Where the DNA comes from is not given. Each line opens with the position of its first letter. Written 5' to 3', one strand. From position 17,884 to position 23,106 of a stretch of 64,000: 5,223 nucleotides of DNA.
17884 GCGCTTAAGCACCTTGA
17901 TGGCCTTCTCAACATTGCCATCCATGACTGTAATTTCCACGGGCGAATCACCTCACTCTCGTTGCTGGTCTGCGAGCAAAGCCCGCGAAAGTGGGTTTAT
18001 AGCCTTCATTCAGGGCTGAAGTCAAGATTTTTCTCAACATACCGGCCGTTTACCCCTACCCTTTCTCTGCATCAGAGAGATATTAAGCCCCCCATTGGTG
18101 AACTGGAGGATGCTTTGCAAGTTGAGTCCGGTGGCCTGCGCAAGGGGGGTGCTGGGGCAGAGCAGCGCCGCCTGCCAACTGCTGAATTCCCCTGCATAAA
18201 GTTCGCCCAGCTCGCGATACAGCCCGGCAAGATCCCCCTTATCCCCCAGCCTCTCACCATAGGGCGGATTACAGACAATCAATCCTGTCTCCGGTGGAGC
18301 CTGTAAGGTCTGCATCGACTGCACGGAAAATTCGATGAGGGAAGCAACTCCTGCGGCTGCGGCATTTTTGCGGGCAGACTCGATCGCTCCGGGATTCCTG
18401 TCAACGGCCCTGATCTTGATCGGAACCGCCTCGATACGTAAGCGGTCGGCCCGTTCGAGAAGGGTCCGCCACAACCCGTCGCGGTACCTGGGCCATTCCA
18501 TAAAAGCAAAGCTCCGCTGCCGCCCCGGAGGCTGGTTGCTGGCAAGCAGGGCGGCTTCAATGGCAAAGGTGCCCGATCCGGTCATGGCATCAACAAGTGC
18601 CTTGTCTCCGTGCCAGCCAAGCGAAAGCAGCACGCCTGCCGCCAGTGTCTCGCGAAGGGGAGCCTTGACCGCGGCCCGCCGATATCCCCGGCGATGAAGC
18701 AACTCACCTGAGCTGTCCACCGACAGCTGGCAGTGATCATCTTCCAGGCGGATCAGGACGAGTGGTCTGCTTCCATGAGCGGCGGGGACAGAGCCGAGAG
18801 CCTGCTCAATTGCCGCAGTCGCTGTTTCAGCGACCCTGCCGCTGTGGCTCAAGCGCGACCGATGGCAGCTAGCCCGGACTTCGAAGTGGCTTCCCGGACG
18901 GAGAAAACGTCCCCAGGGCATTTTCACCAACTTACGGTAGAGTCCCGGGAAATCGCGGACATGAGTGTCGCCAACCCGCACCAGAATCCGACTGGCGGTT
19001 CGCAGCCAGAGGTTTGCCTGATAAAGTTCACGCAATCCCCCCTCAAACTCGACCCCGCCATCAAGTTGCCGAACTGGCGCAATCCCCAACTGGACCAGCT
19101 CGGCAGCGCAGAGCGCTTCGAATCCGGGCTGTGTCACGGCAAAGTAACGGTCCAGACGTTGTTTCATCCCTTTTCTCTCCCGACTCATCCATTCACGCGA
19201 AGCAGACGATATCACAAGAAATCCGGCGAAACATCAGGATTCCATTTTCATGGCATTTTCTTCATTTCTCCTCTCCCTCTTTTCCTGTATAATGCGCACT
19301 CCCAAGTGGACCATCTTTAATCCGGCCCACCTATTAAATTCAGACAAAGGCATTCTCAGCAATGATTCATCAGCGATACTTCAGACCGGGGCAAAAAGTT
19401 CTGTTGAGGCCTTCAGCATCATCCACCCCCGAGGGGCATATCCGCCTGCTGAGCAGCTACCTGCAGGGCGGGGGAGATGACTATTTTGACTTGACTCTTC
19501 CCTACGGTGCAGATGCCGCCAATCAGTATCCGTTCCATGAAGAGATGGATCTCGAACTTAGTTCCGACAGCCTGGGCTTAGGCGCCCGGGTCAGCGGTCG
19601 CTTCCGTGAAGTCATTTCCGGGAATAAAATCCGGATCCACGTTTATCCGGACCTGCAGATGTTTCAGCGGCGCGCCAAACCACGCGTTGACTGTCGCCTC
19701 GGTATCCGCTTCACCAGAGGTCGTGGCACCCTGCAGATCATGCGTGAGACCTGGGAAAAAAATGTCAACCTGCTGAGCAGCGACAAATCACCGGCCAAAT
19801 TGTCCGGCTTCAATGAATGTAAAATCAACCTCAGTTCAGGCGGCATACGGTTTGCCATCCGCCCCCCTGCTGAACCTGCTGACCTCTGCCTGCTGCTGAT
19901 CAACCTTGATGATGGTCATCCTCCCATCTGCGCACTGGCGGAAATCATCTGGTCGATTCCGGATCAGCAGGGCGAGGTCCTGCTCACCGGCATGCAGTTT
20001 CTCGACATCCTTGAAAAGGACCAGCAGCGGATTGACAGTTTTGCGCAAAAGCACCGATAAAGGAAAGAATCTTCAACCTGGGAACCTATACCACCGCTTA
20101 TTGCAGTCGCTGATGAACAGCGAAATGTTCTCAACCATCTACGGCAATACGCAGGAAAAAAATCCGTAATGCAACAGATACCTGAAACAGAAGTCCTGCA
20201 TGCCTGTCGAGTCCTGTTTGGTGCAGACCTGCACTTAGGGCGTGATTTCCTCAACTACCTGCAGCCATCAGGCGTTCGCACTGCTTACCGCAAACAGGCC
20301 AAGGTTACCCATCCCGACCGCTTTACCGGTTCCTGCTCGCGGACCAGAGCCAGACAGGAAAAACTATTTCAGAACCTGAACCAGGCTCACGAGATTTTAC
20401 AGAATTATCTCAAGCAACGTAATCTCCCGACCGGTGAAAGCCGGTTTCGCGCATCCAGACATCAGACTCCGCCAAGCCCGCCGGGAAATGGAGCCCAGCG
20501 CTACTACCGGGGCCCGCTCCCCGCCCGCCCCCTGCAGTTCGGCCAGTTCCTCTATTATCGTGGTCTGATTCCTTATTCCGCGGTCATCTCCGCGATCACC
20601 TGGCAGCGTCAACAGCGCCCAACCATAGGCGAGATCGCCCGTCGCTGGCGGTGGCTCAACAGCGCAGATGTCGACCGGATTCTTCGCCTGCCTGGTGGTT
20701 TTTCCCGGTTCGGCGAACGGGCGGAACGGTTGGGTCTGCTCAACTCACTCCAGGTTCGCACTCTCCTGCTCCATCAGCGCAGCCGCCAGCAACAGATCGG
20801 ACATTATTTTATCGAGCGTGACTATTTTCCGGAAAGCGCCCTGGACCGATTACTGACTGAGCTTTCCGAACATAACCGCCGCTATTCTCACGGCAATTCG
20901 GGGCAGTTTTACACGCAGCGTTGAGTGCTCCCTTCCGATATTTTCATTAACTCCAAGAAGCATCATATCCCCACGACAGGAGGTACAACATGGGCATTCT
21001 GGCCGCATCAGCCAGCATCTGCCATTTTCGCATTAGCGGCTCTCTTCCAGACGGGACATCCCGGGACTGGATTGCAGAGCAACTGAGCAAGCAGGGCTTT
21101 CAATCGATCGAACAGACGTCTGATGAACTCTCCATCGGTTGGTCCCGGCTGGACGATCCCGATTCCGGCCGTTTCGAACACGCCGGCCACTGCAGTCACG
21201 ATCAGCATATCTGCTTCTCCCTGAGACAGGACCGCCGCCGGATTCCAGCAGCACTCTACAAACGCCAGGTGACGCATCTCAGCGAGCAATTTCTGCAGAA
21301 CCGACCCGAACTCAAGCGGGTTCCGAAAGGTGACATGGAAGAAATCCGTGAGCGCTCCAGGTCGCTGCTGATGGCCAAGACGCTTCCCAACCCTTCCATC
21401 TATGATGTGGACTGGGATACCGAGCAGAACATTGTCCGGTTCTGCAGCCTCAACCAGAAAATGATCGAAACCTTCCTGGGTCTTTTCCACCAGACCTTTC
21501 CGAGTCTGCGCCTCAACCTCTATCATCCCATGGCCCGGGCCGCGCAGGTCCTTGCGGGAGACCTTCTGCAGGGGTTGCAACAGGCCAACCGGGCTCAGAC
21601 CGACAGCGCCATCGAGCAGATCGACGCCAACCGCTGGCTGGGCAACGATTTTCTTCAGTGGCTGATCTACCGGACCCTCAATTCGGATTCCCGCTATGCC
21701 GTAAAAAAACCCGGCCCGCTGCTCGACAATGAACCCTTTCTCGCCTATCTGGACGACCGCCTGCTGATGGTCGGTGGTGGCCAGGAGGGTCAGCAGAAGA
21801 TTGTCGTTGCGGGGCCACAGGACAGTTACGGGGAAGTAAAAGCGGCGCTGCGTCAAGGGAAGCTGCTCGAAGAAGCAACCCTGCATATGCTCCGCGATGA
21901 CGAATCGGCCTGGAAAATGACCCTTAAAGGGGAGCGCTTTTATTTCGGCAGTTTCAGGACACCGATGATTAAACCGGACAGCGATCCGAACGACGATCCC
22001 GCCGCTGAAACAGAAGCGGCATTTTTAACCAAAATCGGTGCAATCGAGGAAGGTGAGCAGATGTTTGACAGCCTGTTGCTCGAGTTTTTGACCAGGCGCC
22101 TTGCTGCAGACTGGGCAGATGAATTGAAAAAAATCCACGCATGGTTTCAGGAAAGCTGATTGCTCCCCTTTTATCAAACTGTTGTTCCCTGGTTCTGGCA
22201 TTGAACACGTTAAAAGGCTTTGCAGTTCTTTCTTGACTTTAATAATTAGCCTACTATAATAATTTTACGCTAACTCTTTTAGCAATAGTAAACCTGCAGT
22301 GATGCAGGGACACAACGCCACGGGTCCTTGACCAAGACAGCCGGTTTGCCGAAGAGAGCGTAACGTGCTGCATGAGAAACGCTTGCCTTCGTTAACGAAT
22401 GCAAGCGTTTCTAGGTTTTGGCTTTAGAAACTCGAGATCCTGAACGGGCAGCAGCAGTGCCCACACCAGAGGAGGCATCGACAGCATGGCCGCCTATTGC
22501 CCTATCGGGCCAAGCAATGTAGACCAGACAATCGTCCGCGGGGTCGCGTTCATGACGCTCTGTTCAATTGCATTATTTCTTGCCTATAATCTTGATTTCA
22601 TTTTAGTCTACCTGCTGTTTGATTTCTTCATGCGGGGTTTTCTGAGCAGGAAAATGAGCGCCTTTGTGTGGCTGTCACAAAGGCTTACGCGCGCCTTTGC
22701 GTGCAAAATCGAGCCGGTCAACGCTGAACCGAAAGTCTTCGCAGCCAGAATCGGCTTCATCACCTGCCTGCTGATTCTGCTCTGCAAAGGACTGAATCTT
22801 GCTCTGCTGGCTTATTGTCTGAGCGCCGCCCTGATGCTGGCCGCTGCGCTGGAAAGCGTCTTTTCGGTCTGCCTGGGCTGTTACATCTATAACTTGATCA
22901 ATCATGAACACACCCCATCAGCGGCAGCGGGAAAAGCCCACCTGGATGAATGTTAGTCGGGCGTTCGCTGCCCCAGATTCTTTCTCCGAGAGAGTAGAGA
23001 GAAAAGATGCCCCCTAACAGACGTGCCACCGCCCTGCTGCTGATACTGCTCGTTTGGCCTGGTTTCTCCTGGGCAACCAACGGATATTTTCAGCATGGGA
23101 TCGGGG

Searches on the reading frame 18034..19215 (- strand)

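Call 6: search_protein_families(library=pfam, proteins=[window:18034-19215:-])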
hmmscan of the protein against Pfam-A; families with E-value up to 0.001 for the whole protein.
window:18034-19215:- (393 aa): 3 families
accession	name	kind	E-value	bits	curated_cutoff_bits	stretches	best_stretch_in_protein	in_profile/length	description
PF01170.24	UPF0020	-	2.8e-40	138.6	22.3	1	176-362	1-176/197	RMKL-like, methyltransferase domain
PF22020.1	RlmL_1st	-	3e-20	72.4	27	1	24-78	2-55/55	RlmL ferredoxin-like domain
PF05175.20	MTS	-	3.5e-05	24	23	1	266-323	56-112/170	Methyltransferase small domain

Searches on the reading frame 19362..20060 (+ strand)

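Call 6: search_protein_families(library=pfam, proteins=[window:19362-20060:+])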
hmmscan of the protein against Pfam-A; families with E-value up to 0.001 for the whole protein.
window:19362-20060:+ (232 aa): 1 family
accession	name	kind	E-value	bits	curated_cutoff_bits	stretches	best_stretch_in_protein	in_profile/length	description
PF07238.19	PilZ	-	6.4e-10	39.7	22.5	1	103-227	2-99/102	PilZ domain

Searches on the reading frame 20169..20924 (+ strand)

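Call 6: search_protein_families(library=pfam, proteins=[window:20169-20924:+])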
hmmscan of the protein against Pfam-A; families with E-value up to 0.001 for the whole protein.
window:20169-20924:+ (251 aa): 1 family
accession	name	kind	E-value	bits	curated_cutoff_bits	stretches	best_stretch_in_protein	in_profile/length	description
PF00226.36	DnaJ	-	8.1e-07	29.5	27.8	1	35-83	16-59/63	DnaJ domain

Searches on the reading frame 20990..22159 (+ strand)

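Call 6: search_protein_families(library=pfam, proteins=[window:20990-22159:+])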
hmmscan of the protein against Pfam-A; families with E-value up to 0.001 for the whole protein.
window:20990-22159:+ (389 aa): 1 family
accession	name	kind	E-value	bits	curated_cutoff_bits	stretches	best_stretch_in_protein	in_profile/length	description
PF04381.17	RdgC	-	1.2e-06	28.5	25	1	24-195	18-181/298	Putative exonuclease, RdgC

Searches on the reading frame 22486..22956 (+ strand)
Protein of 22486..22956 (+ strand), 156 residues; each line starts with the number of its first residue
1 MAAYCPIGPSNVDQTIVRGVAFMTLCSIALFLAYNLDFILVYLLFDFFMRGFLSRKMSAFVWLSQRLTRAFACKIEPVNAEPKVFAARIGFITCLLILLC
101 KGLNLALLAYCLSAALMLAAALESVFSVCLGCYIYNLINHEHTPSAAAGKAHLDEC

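Call 6: search_protein_families(library=pfam, proteins=[window:22486-22956:+])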
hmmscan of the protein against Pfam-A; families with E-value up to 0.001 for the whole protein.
window:22486-22956:+ (156 aa): 1 family
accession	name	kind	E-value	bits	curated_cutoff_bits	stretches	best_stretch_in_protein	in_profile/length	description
PF14340.12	DUF4395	-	8.1e-24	84.8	24.5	1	12-138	1-128/130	Domain of unknown function (DUF4395)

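Call 9: find_encoding_contigs(protein=window:22486-22956:+, flank=3000, max_places=6)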
Protein window:22486-22956:+ (156 aa): no gene with exactly this product is on record in the collection.

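Call 26: find_related_loci(query=window:22486-22956:+, collection=genome_contigs, flank=3000)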
Query window:22486-22956:+ (156 aa) in genome_contigs; peptide patterns used: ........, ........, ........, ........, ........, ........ (x = any residue, [..] = any of these).
83 stretches matched a pattern; 1 encode a relative of the query (tblastn E <= 1e-3); 1 distinct loci.
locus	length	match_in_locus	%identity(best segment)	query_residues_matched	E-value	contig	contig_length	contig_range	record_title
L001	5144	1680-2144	81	1-155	2e-86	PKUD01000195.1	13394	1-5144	MAG: Desulfuromonas sp. isolate BM509 sc_3126, whole genome shotgun sequence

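Call 33: find_homologous_proteins(query=window:22486-22956:+, max_evalue=1e-10)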
Query window:22486-22956:+ (156 aa): 10 proteins with E <= 1e-10 among 87 candidates.
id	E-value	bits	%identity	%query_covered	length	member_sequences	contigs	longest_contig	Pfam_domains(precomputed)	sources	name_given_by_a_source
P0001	3.2e-96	338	100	100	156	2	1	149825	PF14340.13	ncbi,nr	ncbi:MAG: DUF4395 domain-containing protein [Desulfuromonadales bacterium]|nr:DUF4395 domain-contain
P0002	4.5e-77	275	81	99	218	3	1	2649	PF14340.13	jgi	-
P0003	1.5e-56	209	65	99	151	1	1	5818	PF14340.13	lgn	-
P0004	3.6e-56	208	62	99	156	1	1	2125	PF14340.13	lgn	-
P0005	4.6e-55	204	66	92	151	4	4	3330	PF14340.13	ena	-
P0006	1.2e-50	190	64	99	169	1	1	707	PF14340.13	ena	-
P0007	3.6e-48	182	57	99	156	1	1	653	PF14340.13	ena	-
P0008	2.1e-46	176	57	99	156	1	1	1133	PF14340.13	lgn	-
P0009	1.1e-45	174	59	99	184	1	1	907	PF14340.13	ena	-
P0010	5.3e-15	74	36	87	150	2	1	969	PF14340.13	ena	-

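Call 34: find_encoding_contigs(protein=P0003, flank=3000, max_places=4)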
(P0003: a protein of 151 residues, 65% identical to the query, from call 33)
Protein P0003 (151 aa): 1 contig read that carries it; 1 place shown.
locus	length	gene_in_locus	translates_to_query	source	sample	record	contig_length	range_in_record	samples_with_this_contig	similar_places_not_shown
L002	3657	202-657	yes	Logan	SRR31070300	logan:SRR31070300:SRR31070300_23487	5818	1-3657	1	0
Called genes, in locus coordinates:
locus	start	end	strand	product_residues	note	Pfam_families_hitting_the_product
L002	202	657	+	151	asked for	PF14340:DUF4395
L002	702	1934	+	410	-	PF03349:Toluene_X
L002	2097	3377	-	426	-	PF03313:SDH_alpha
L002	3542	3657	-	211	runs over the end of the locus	PF14358:DUF4405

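Call 35: find_encoding_contigs(protein=P0004, flank=3000, max_places=4)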
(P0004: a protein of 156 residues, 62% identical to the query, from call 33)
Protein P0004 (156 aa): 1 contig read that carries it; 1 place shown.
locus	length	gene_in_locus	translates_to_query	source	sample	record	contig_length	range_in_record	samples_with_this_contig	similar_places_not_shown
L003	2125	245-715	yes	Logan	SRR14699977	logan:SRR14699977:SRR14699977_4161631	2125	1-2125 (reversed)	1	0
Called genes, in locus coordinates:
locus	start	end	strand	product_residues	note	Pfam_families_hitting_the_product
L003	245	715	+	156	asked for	PF14340:DUF4395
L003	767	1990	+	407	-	PF03349:Toluene_X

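Call 36: find_encoding_contigs(protein=P0005, flank=3000, max_places=4)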
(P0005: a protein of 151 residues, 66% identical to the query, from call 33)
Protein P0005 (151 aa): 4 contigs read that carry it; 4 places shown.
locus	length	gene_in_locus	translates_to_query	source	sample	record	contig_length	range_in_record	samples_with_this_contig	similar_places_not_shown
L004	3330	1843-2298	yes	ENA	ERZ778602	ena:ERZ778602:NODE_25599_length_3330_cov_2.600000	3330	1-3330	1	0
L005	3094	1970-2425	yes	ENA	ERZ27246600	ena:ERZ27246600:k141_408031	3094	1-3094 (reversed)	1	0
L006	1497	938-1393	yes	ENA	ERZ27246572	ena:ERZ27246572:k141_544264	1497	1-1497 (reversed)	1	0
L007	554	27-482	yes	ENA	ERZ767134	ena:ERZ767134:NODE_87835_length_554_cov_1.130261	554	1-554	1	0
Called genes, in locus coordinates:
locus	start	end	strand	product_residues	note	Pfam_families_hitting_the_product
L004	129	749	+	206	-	PF01810:LysE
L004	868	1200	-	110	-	PF00578:AhpC-TSA (weak)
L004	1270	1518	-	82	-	-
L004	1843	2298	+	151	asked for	PF14340:DUF4395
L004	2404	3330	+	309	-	?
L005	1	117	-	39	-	?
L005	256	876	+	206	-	PF01810:LysE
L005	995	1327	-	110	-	PF00578:AhpC-TSA (weak)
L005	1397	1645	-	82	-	-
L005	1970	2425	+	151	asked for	PF14340:DUF4395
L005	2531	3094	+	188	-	?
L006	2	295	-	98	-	?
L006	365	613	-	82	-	-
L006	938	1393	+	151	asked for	PF14340:DUF4395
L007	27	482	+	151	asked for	PF14340:DUF4395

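Call 37: find_encoding_contigs(protein=P0002, flank=3000, max_places=4)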
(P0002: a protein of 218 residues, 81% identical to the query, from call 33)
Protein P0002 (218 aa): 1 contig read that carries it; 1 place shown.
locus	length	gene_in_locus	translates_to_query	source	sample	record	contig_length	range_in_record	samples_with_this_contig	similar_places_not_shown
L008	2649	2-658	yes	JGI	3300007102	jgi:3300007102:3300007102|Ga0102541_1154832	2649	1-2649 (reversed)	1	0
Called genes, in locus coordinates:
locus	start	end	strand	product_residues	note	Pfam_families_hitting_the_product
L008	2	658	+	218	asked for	PF14340:DUF4395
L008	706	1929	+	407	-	PF03349:Toluene_X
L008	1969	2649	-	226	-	?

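Call 49: find_encoding_contigs(protein=P0008, flank=1000, max_places=3)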
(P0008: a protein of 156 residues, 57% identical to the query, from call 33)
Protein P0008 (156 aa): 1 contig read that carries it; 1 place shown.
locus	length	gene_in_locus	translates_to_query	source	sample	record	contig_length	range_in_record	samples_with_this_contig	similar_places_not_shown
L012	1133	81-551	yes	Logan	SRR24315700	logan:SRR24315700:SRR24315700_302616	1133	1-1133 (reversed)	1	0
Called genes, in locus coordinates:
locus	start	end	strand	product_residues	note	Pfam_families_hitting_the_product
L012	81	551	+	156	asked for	PF14340:DUF4395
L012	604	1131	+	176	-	?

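Call 50: find_encoding_contigs(protein=P0009, flank=1000, max_places=3)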
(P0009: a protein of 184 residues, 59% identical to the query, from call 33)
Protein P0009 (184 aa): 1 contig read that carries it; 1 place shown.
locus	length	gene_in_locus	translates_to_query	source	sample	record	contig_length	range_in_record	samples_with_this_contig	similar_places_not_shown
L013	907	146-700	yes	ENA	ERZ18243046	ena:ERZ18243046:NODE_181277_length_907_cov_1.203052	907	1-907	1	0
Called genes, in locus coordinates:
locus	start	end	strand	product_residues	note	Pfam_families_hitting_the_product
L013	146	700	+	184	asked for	PF14340:DUF4395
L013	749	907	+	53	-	?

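Call 51: find_encoding_contigs(protein=P0006, flank=1000, max_places=3)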
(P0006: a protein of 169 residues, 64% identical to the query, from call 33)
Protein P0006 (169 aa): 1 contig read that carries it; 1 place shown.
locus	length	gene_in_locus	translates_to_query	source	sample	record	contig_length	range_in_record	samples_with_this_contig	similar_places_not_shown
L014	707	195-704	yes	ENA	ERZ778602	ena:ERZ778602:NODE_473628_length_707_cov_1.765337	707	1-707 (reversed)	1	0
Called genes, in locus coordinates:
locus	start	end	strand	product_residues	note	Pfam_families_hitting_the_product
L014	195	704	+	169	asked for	PF14340:DUF4395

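Call 52: find_encoding_contigs(protein=P0001, flank=1000, max_places=3)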
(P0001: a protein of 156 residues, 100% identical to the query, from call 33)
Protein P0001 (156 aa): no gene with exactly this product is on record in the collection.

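Call 82: list_cluster_members(proteins=[P0001])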
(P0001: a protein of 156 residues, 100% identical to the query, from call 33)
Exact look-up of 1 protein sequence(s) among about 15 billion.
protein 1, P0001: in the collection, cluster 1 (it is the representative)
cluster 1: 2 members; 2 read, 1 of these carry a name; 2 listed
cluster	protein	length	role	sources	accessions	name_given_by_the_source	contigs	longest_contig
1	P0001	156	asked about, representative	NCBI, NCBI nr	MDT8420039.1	MAG: DUF4395 domain-containing protein [Desulfuromonadales bacterium] | DUF4395 domain-containing protein [Desulfuromonadales bacterium]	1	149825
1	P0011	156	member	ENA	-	-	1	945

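Call 83: find_encoding_contigs(protein=P0011, flank=1000, max_places=3)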
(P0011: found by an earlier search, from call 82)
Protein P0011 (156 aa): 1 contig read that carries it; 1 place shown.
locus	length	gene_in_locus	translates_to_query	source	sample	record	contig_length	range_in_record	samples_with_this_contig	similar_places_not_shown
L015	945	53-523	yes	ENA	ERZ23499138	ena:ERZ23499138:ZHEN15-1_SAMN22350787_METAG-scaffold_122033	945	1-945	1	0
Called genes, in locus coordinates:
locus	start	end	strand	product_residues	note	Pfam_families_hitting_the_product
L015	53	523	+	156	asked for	PF14340:DUF4395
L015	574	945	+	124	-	?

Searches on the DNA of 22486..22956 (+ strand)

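Call 27: search_rna_families(source=L001, threshold=gathering, show_alignments=2)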
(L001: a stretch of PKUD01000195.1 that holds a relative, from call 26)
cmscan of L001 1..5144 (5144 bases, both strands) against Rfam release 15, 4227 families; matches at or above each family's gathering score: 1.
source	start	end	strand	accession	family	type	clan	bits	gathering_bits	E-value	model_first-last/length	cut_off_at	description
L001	1470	1546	+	RF03167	c-di-GMP-I-GGC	Cis-reg; riboswitch;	CL00126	65.4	59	2.7e-14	1-80/80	no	c-di-GMP-I-GGC riboswitch aptamer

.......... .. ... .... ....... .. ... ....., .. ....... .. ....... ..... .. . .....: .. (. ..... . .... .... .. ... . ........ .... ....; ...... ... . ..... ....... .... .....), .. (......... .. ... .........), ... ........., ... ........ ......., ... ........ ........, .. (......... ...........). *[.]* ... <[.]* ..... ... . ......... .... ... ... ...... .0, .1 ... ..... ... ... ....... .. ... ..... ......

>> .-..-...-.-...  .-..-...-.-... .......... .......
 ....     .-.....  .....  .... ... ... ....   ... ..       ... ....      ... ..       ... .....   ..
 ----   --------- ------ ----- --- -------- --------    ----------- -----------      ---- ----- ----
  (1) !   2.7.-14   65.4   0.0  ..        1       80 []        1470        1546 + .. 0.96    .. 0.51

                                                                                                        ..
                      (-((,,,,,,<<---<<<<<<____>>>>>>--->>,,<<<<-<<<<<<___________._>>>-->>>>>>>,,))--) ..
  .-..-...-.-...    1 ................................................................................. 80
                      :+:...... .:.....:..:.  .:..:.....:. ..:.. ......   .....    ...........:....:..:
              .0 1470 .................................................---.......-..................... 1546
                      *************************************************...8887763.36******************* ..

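Call 38: search_rna_families(sources=[L002, L003, L004, L005, L006, L008], threshold=evalue, max_evalue=0.01, show_alignments=6)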
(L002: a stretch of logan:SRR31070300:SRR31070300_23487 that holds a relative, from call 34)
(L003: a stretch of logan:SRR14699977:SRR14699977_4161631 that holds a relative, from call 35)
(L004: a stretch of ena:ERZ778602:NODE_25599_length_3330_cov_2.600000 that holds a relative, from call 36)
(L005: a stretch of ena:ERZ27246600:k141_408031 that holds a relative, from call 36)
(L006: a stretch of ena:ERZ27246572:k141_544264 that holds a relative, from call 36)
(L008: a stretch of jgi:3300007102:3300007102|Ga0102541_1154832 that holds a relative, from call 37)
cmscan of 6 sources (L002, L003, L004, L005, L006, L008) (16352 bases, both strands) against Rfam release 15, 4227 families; matches with E-value up to 0.01: 5.
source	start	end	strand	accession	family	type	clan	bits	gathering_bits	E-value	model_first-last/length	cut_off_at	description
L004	1656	1732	+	RF03167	c-di-GMP-I-GGC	Cis-reg; riboswitch;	CL00126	63.5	59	3e-13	1-80/80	no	c-di-GMP-I-GGC riboswitch aptamer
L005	1783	1859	+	RF03167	c-di-GMP-I-GGC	Cis-reg; riboswitch;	CL00126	63.5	59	3e-13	1-80/80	no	c-di-GMP-I-GGC riboswitch aptamer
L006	751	827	+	RF03167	c-di-GMP-I-GGC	Cis-reg; riboswitch;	CL00126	63.5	59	3e-13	1-80/80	no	c-di-GMP-I-GGC riboswitch aptamer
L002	10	86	+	RF03167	c-di-GMP-I-GGC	Cis-reg; riboswitch;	CL00126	56.6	59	2.8e-11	1-80/80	no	c-di-GMP-I-GGC riboswitch aptamer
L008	1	54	+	RF03167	c-di-GMP-I-GGC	Cis-reg; riboswitch;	CL00126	35.3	59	3.7e-05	24-80/80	5'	c-di-GMP-I-GGC riboswitch aptamer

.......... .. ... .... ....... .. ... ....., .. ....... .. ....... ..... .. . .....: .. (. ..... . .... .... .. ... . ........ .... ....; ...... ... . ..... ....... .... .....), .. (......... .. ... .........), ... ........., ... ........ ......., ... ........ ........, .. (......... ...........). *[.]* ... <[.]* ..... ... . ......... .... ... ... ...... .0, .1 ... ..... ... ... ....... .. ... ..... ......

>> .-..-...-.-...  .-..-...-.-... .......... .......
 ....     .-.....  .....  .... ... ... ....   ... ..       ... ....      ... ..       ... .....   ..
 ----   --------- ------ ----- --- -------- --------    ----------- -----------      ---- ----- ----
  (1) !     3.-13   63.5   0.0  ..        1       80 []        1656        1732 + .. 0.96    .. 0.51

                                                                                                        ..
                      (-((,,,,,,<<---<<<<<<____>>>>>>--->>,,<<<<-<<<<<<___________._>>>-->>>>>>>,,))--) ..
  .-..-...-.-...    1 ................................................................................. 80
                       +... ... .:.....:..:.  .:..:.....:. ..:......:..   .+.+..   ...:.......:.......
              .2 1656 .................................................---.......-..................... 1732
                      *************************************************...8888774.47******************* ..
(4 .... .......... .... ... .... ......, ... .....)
